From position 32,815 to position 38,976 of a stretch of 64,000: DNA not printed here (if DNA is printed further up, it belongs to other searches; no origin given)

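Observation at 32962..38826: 1954-aa PEP-CTERM surface protein combining a glycoside-hydrolase core with ~1500 aa of autotransporter-type beta-strand repeats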

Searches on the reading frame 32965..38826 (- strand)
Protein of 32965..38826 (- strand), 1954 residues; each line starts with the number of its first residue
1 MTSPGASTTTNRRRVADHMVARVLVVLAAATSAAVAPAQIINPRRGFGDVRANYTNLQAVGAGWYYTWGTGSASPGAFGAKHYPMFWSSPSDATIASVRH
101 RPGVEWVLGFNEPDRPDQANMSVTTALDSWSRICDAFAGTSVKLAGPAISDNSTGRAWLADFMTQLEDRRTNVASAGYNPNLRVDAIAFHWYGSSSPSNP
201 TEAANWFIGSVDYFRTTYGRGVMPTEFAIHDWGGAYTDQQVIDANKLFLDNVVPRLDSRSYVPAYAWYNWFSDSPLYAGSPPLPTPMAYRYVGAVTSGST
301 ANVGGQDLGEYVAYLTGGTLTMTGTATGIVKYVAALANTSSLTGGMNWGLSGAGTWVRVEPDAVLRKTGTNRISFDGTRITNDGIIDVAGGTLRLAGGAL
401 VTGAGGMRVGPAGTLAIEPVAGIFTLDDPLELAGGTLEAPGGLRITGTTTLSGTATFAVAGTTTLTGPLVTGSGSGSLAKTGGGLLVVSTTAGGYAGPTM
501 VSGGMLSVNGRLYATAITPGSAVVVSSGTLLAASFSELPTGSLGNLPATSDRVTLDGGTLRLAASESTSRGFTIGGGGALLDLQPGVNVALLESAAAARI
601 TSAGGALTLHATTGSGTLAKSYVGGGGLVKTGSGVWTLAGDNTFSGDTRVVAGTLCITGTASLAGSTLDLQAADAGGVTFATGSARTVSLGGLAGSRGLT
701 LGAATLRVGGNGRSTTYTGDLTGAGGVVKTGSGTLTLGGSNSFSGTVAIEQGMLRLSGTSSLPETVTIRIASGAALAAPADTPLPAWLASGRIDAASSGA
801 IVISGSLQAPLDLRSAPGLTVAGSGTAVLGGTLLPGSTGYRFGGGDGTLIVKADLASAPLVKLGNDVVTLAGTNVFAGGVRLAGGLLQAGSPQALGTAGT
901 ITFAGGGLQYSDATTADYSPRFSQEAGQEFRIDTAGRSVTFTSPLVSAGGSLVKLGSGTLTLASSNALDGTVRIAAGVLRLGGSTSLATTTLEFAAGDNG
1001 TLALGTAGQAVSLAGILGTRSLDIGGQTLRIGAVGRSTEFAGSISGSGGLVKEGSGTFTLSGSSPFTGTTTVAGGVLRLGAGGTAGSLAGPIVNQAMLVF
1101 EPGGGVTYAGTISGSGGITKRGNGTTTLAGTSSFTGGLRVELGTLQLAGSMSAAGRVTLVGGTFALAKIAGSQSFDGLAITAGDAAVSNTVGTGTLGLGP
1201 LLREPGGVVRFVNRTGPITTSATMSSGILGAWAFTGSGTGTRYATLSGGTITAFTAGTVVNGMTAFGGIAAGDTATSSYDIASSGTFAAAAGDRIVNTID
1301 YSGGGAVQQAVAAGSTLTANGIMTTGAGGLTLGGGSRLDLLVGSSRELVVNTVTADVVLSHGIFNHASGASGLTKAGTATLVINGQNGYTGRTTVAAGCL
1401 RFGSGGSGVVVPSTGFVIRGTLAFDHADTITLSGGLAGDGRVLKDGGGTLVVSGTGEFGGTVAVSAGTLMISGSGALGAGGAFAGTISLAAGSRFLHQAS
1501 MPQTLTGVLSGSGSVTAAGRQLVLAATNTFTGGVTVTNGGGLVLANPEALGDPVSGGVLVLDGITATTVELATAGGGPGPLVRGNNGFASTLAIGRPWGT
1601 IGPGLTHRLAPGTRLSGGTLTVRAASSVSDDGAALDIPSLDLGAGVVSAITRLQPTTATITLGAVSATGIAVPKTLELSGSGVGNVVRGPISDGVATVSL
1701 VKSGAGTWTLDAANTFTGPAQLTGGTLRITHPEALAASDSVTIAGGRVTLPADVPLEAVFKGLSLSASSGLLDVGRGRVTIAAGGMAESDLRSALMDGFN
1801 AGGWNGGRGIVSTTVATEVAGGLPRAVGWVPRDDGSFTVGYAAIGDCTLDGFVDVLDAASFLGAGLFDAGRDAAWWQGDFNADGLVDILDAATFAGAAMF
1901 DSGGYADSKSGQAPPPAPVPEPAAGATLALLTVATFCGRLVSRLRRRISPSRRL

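Call 4: search_protein_families(library=pfam, proteins=[window:32965-38826:-], max_evalue=0.1)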
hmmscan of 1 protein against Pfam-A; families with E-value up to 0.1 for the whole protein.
window:32965-38826:- (1954 aa): 2 families
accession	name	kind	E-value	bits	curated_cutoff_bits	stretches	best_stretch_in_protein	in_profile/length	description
PF12951.13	PATR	-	5e-40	135.6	27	9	628-655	1-28/30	Passenger-associated-transport-repeat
PF11790.14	Glyco_hydro_cc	-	1.5e-33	116.8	21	1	59-269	17-209/237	Glycosyl hydrolase catalytic core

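Call 5: search_protein_families(library=ncbifam, proteins=[window:32965-38826:-], max_evalue=0.1)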
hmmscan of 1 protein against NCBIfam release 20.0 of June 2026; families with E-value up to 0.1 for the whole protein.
window:32965-38826:- (1954 aa): 3 families
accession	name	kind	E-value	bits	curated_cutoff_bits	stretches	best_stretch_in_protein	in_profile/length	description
TIGR02601.1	autotrns_rpt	repeat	8.7e-48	159.6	19.85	10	627-655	1-29/32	beta strand repeat protein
NF011847.1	PRK15319.1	equivalog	1.2e-13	49.2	2249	1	1658-1782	721-838/2050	fibronectin-binding autotransporter adhesin ShdA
NF033865.1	fusolisin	equivalog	4.1e-08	31.8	999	3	712-760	443-491/1006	fusolisin family autotransporter serine protease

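Call 65: list_cluster_members(proteins=[window:32965-38826:-, window:32965-38772:-, window:38937-39923:-, window:40133-42688:-, window:31551-32981:+])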
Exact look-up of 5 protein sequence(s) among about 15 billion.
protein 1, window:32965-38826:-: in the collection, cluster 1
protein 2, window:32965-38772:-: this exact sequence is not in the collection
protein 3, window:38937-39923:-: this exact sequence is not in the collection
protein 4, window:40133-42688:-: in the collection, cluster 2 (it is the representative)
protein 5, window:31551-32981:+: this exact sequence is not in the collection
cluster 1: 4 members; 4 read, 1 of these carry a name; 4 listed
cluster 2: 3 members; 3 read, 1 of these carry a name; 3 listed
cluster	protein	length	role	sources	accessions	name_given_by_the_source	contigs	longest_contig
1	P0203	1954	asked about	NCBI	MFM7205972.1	MAG: autotransporter-associated beta strand repeat-containing protein [Planctomycetaceae ...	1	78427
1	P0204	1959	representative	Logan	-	-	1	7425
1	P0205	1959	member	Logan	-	-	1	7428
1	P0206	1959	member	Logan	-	-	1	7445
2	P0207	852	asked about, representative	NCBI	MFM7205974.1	MAG: CARDB domain-containing protein [Planctomycetaceae bacterium]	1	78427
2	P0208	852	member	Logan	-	-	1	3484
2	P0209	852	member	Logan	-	-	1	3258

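Call 73: find_encoding_contigs(protein=window:32965-38826:-, flank=10000, max_places=4)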
Protein window:32965-38826:- (1954 aa): no gene with exactly this product is on record in the collection.
